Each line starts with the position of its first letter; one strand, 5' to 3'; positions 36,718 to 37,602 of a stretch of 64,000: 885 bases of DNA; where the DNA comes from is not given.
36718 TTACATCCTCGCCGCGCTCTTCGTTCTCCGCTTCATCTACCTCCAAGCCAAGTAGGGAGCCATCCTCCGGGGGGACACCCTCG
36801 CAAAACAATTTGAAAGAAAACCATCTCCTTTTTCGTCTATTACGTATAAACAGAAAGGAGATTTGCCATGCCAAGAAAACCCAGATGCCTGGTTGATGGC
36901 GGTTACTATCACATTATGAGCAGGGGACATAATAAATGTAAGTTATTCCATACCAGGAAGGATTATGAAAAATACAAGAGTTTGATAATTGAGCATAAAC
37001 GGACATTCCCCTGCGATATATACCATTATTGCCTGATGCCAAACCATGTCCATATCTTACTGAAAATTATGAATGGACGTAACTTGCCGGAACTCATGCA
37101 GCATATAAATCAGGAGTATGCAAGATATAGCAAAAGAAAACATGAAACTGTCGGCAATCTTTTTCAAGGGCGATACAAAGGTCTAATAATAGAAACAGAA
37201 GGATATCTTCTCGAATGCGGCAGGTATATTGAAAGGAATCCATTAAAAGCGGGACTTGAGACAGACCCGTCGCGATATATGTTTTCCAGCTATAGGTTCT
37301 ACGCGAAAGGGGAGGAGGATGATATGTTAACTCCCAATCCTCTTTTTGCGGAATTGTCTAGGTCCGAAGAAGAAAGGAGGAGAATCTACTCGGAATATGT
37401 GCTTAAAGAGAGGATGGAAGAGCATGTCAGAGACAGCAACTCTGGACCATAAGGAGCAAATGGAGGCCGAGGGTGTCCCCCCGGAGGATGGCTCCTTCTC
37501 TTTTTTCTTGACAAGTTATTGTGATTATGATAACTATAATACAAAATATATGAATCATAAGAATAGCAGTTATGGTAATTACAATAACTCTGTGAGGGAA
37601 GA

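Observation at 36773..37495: REP-associated tyrosine transposase bracketed by a perfect 28-bp inverted REP pair, with REP copies after four other genes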

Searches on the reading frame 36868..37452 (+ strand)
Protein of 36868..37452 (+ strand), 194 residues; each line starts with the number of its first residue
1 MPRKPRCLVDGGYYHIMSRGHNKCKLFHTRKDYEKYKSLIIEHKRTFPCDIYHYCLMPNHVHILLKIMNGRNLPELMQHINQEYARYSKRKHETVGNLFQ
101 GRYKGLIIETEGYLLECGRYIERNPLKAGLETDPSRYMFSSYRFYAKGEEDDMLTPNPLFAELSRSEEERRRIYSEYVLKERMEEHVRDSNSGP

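Call 4: search_protein_families(library=pfam, proteins=[window:36868-37452:+], max_evalue=0.01)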
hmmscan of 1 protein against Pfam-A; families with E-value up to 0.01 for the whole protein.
window:36868-37452:+ (194 aa): 1 family
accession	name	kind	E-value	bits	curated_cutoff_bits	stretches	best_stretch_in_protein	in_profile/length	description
PF01797.21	Y1_Tnp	-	5.3e-15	56.1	23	1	12-124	5-121/121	Transposase IS200 like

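Call 5: search_protein_families(library=ncbifam, proteins=[window:36868-37452:+], max_evalue=0.01)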
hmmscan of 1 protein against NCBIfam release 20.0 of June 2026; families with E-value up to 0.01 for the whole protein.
window:36868-37452:+ (194 aa): 2 families
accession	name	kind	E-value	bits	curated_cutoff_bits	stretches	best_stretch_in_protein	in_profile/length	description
NF047646.1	REP_Tyr_transpos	equivalog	2.4e-18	66.4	80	1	4-140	2-146/146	REP-associated tyrosine transposase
NF033573.1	transpos_IS200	equivalog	0.00046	20.4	55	1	14-95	13-93/126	IS200/IS605 family transposase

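Call 12: find_encoding_contigs(protein=window:36868-37452:+, flank=10000, max_places=10)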
Protein window:36868-37452:+ (194 aa): 2 contigs read that carry it; 2 places shown.
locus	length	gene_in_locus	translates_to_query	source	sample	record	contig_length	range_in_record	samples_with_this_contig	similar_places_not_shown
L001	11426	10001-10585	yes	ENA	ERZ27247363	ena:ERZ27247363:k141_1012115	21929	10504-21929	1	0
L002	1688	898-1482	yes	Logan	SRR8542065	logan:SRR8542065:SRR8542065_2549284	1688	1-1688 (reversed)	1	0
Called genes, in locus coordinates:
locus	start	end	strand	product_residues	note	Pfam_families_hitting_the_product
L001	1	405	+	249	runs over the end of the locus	-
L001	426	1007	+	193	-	PF14371:DUF4412 (weak)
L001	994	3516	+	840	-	PF00933:Glyco_hydro_3, PF01915:Glyco_hydro_3_C, PF07691:PA14, PF14310:Fn3-like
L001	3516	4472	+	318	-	PF00149:Metallophos, PF12850:Metallophos_2 (weak)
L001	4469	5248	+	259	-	-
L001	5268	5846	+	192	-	PF00210:Ferritin (weak), PF02915:Rubrerythrin, PF21349:RUBY_RBDX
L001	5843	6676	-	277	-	PF13557:Phenol_MetA_deg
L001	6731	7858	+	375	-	PF04055:Radical_SAM, PF06969:HemN_C (faint)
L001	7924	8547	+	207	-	PF02632:BioY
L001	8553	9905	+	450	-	PF00860:Xan_ur_permease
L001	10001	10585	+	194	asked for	PF01797:Y1_Tnp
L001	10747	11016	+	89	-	PF13411:MerR_1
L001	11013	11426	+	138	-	?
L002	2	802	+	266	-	?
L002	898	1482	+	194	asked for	PF01797:Y1_Tnp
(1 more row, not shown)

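Call 13: find_homologous_proteins(query=window:36868-37452:+)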
Query window:36868-37452:+ (194 aa): 800 proteins with E <= 0.001 among 823 candidates; the best 120 are listed.
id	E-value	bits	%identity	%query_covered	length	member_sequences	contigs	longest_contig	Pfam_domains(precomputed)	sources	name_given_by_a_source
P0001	2.4e-129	447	100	100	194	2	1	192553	PF01797.22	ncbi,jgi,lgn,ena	ncbi:MAG: transposase [Candidatus Omnitrophota bacterium]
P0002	3.2e-99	349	79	99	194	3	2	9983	PF01797.22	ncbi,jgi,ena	ncbi:MAG: transposase [Candidatus Omnitrophota bacterium]|jgi:putative transposase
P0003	5.8e-99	348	75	98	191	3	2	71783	PF01797.22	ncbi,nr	ncbi:MAG: transposase [Candidatus Omnitrophica bacterium]|nr:transposase [Candidatus Omnitrophota ba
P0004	6.4e-98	345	76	99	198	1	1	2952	PF01797.22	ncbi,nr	ncbi:MAG: transposase [Candidatus Omnitrophica bacterium]|nr:transposase [Candidatus Omnitrophota ba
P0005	1.7e-95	337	76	99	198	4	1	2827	PF01797.22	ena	-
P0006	3.7e-93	329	74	99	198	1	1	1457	PF01797.22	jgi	-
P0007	1.7e-78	281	63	99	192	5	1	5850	PF01797.22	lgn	-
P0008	1.6e-72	262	62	98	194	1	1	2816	PF01797.22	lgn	-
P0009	8.0e-71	256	62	96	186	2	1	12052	PF01797.22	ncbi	-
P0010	8.9e-71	256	63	99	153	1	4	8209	-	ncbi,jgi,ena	-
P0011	6.7e-70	253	59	97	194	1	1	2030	PF01797.22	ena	-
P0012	2.2e-69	251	58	97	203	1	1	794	PF01797.22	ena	-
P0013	3.8e-69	251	57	98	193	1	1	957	PF01797.22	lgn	-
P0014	7.4e-68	246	57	98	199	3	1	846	PF01797.22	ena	-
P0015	1.1e-67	246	56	97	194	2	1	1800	PF01797.22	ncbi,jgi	jgi:putative transposase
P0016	2.4e-67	245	57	97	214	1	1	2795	PF01797.22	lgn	-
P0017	2.9e-66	241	56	97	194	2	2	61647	PF01797.22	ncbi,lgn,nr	ncbi:MAG: transposase [Candidatus Omnitrophica bacterium]|nr:transposase [Candidatus Omnitrophota ba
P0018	2.9e-66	241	56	97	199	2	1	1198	PF01797.22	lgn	-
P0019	3.0e-66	241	56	98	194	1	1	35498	PF01797.22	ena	-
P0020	5.9e-66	240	57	97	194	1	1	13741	PF01797.22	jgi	-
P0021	6.4e-66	240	54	98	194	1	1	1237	PF01797.22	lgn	-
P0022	9.1e-66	240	55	97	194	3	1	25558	PF01797.22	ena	-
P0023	1.6e-65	239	55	97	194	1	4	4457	PF01797.22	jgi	jgi:putative transposase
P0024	1.6e-65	239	55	97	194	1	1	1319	PF01797.22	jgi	-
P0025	1.7e-65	239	55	97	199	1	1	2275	PF01797.22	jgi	-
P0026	2.3e-65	238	54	98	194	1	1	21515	PF01797.22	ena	-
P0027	2.5e-65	238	56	97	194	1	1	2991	PF01797.22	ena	-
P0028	2.5e-65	238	55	97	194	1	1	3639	PF01797.22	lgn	-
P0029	2.5e-65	238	57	97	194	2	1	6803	PF01797.22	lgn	-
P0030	2.8e-65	238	57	97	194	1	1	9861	PF01797.22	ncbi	-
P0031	2.9e-65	238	54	98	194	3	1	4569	PF01797.22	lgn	-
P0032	6.1e-65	237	56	97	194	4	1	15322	PF01797.22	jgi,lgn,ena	-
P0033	8.2e-65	236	56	97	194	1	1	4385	PF01797.22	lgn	-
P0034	9.1e-65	236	53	97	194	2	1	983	PF01797.22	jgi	jgi:putative transposase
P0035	9.2e-65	236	54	97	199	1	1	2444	PF01797.22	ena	-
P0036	1.3e-64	236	55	98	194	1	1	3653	PF01797.22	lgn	-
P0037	2.3e-64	235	55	97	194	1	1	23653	PF01797.22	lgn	-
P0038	2.4e-64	235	54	98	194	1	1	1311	PF01797.22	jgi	-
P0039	2.6e-64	235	53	97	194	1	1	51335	PF01797.22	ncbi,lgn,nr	ncbi:MAG: transposase [Candidatus Omnitrophica bacterium]|nr:transposase [Candidatus Omnitrophota ba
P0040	3.4e-64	234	55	98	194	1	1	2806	PF01797.22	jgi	jgi:putative transposase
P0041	5.0e-64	234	54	94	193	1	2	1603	PF01797.22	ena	-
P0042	6.8e-64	233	54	97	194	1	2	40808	PF01797.22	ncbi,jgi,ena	-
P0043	1.4e-63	232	53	97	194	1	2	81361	PF01797.22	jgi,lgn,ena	-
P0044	3.8e-63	231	54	97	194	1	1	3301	PF01797.22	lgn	-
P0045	4.6e-63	231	53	97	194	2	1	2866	PF01797.22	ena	-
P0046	1.1e-62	230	54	97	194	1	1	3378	PF01797.22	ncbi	-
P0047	1.3e-62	229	54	97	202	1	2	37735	PF01797.22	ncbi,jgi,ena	-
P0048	3.0e-62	228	53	97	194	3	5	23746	PF01797.22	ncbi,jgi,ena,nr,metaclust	ncbi:MAG: hypothetical protein A2987_06090 [Omnitrophica bacterium RIFCSPLOWO2_01_FULL_45_10]|nr:MAG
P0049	5.7e-62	227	52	97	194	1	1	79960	PF01797.22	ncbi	-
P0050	6.3e-62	227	52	97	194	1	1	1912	PF01797.22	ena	-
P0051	6.4e-62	227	52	97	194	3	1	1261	PF01797.22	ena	-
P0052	9.4e-62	226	52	97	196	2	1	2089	PF01797.22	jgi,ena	-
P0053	1.4e-61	226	52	97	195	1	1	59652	PF01797.22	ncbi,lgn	-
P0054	1.5e-61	226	54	97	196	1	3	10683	PF01797.22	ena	-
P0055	2.7e-61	225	53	97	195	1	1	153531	PF01797.22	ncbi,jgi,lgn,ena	ncbi:MAG: transposase [Candidatus Omnitrophota bacterium]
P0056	3.7e-61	225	53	97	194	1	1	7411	PF01797.22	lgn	-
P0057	7.0e-61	224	52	97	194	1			PF01797.22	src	-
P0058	8.5e-61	223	53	97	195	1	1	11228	PF01797.22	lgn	-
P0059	9.5e-61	223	53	98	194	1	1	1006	PF01797.22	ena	-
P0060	1.0e-60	223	53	97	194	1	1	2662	PF01797.22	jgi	-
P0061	1.2e-59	220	51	97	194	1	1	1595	PF01797.22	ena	-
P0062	3.4e-59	218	51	97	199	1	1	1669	PF01797.22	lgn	-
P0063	4.6e-59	218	52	97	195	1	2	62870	PF01797.22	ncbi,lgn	-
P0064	1.5e-58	216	50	97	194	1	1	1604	PF01797.22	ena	-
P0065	2.9e-58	215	51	97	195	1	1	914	PF01797.22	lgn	-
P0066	5.7e-58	214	50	97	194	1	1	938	PF01797.22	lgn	-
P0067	5.8e-58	214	50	99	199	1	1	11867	PF01797.22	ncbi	-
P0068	9.5e-58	213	49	98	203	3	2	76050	PF01797.22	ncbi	-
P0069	1.1e-57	213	51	97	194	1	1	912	PF01797.22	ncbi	-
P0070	1.7e-57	213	50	97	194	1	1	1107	PF01797.22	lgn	-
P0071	3.2e-57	212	69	71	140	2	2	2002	PF01797.22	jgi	jgi:putative transposase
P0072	3.4e-57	212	53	97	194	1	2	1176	PF01797.22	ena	-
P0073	7.5e-57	210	49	98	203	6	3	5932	PF01797.22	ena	-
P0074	1.0e-56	210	52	95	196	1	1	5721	PF01797.22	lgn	-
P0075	1.6e-56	209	49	98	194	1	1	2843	PF01797.22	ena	-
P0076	1.8e-56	209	51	98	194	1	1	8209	PF01797.22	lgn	-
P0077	1.9e-56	209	51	97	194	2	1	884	PF01797.22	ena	-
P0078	3.0e-56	209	52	98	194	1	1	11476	PF01797.22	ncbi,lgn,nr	ncbi:MAG: transposase [Candidatus Omnitrophica bacterium]|nr:transposase [Candidatus Omnitrophota ba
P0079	3.1e-56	208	49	97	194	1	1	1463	PF01797.22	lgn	-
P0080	4.1e-56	208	51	97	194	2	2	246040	PF01797.22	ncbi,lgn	-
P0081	4.2e-56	208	51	98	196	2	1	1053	PF01797.22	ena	-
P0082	4.7e-56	208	51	97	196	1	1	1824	PF01797.22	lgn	-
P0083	4.8e-56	208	49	98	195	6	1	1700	PF01797.22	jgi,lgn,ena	-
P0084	8.5e-56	207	50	97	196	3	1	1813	PF01797.22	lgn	-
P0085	1.1e-55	207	48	98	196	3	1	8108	PF01797.22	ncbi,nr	ncbi:MAG: transposase [Candidatus Omnitrophica bacterium]|nr:transposase [Candidatus Omnitrophota ba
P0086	1.2e-55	207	49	98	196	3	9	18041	PF01797.22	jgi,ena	jgi:putative transposase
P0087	1.3e-55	206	49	97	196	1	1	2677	PF01797.22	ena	-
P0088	1.9e-55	206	50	97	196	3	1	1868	PF01797.22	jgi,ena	-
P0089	2.1e-55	206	49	97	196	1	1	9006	PF01797.22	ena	-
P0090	3.0e-55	205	49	96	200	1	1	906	PF01797.22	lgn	-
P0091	3.4e-55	205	50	97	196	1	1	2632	PF01797.22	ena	-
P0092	3.5e-55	205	50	97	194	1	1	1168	PF01797.22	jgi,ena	-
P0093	4.4e-55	205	48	97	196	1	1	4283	PF01797.22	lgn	-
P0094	5.6e-55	204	48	97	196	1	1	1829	PF01797.22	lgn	-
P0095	6.0e-55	204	47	97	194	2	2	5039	PF01797.22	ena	-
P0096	7.7e-55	204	50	97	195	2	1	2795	PF01797.22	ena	-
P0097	8.1e-55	204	48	98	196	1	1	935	PF01797.22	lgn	-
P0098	8.1e-55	204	50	97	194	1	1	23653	PF01797.22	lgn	-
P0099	9.2e-55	204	55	82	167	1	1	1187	PF01797.22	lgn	-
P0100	9.7e-55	204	50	98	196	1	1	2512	PF01797.22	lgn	-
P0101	1.6e-54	203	49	97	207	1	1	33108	PF01797.22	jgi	-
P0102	2.1e-54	202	47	97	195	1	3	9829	PF01797.22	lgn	-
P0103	2.4e-54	202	48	97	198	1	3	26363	PF01797.22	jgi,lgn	jgi:putative transposase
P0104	3.8e-54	202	48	97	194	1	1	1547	PF01797.22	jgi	jgi:putative transposase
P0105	3.8e-54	202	48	97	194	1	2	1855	PF01797.22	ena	-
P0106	4.7e-54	201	49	97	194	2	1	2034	PF01797.22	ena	-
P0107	6.2e-54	201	49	97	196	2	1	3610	PF01797.22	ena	-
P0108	7.3e-54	201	48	97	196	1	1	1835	PF01797.22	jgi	jgi:putative transposase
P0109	7.4e-54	201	51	97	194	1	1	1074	PF01797.22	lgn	-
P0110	7.7e-54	201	49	94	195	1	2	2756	PF01797.22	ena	-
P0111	7.8e-54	201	49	94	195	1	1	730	PF01797.22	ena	-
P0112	1.3e-53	200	48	97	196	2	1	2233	PF01797.22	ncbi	-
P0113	1.6e-53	200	49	97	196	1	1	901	PF01797.22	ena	-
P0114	1.7e-53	200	49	94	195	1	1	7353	PF01797.22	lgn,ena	-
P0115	2.0e-53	199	50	97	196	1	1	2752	PF01797.22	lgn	-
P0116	2.3e-53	199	50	97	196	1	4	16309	PF01797.22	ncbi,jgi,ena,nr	ncbi:MAG: transposase [Candidatus Omnitrophica bacterium]|nr:transposase [Candidatus Omnitrophota ba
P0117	2.4e-53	199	48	94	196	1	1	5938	PF01797.22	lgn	-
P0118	2.6e-53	199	49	97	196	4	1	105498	PF01797.22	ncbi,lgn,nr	ncbi:MAG: transposase [Candidatus Omnitrophota bacterium]|nr:transposase [Candidatus Omnitrophota ba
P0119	2.7e-53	199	47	97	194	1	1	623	PF01797.22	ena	-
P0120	2.9e-53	199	49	97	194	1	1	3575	PF01797.22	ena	-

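Call 19: find_encoding_contigs(protein=P0003, flank=10000, max_places=3)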
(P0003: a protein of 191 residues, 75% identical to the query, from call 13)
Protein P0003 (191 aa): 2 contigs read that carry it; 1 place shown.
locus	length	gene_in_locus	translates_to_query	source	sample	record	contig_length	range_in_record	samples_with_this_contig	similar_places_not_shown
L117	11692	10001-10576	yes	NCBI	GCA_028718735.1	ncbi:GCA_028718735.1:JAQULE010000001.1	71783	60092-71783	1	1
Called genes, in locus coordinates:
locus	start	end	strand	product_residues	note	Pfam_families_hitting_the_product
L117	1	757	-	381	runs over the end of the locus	PF20706:GT4-conflict (weak), PF00534:Glycos_transf_1, PF13692:Glyco_trans_1_4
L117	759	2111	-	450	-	PF04055:Radical_SAM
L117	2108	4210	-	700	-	PF00535:Glycos_transf_2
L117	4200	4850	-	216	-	PF00005:ABC_tran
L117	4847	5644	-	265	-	PF01061:ABC2_membrane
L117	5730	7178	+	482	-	PF02310:B12-binding, PF04055:Radical_SAM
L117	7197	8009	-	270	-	PF13557:Phenol_MetA_deg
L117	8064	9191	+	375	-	PF04055:Radical_SAM, PF06969:HemN_C (faint)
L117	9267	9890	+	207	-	PF02632:BioY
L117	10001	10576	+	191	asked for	PF01797:Y1_Tnp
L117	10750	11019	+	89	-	PF13411:MerR_1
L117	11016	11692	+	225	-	PF13191:AAA_16 (weak), PF13245:AAA_19 (faint), PF13401:AAA_22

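Call 20: find_encoding_contigs(protein=P0002, flank=10000, max_places=3)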
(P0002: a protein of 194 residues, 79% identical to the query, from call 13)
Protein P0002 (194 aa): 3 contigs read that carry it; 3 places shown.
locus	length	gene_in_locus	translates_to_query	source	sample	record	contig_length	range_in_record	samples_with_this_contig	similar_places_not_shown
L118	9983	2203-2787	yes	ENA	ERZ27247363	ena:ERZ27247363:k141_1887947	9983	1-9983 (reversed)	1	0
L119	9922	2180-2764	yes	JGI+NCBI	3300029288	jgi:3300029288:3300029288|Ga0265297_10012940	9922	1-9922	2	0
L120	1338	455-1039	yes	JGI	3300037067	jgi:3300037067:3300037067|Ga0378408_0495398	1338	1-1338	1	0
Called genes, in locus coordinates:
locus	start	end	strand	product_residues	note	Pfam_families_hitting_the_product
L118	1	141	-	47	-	?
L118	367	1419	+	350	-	PF04055:Radical_SAM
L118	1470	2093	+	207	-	PF02632:BioY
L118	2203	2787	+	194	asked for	PF01797:Y1_Tnp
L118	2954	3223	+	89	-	PF13411:MerR_1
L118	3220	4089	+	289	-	PF13191:AAA_16 (weak), PF13401:AAA_22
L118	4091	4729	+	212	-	-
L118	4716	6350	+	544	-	PF07660:STN (weak), PF03958:Secretin_N, PF00263:Secretin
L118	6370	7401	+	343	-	PF07719:TPR_2 (faint), PF13414:TPR_11 (faint), PF13428:TPR_14 (faint), PF13431:TPR_17 (faint), PF00515:TPR_1 (weak), PF13181:TPR_8 (faint), PF13424:TPR_12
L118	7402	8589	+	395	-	PF00512:HisKA, PF02518:HATPase_c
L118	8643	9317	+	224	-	PF00072:Response_reg, PF00486:Trans_reg_C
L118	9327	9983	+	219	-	?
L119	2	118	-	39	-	?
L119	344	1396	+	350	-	PF04055:Radical_SAM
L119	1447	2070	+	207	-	PF02632:BioY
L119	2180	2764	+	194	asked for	PF01797:Y1_Tnp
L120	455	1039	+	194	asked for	PF01797:Y1_Tnp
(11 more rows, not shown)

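Call 27: find_encoding_contigs(protein=P0017, flank=10000, max_places=2)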
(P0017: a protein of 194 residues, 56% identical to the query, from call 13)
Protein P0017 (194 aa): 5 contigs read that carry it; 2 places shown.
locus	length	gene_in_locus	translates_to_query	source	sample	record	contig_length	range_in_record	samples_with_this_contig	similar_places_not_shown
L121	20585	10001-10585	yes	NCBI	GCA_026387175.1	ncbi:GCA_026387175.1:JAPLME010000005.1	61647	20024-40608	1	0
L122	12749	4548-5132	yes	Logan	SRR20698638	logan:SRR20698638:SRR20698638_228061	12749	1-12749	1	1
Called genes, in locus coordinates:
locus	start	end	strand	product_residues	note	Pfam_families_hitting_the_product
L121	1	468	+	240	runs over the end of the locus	PF02775:TPP_enzyme_C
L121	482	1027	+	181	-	PF01558:POR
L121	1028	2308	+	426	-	PF00749:tRNA-synt_1c, PF19269:Anticodon_2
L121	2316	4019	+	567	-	PF00749:tRNA-synt_1c, PF03950:tRNA-synt_1c_C, PF20974:tRNA-synt_1c_C2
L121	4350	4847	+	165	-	PF10706:Aminoglyc_resit (weak), PF14907:NTP_transf_5 (weak)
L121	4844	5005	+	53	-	-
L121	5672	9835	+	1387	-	-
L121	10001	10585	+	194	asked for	PF01797:Y1_Tnp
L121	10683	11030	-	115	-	-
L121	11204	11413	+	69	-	PF13411:MerR_1 (weak), PF00376:MerR (weak)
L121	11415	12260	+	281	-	PF01637:ATPase_2 (weak), PF13401:AAA_22, PF07728:AAA_5 (weak)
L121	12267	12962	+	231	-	-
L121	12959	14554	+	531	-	PF07660:STN (weak), PF03958:Secretin_N, PF00263:Secretin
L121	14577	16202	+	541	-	PF13414:TPR_11 (faint), PF13431:TPR_17 (faint)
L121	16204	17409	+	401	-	PF00512:HisKA, PF02518:HATPase_c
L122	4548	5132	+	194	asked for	PF01797:Y1_Tnp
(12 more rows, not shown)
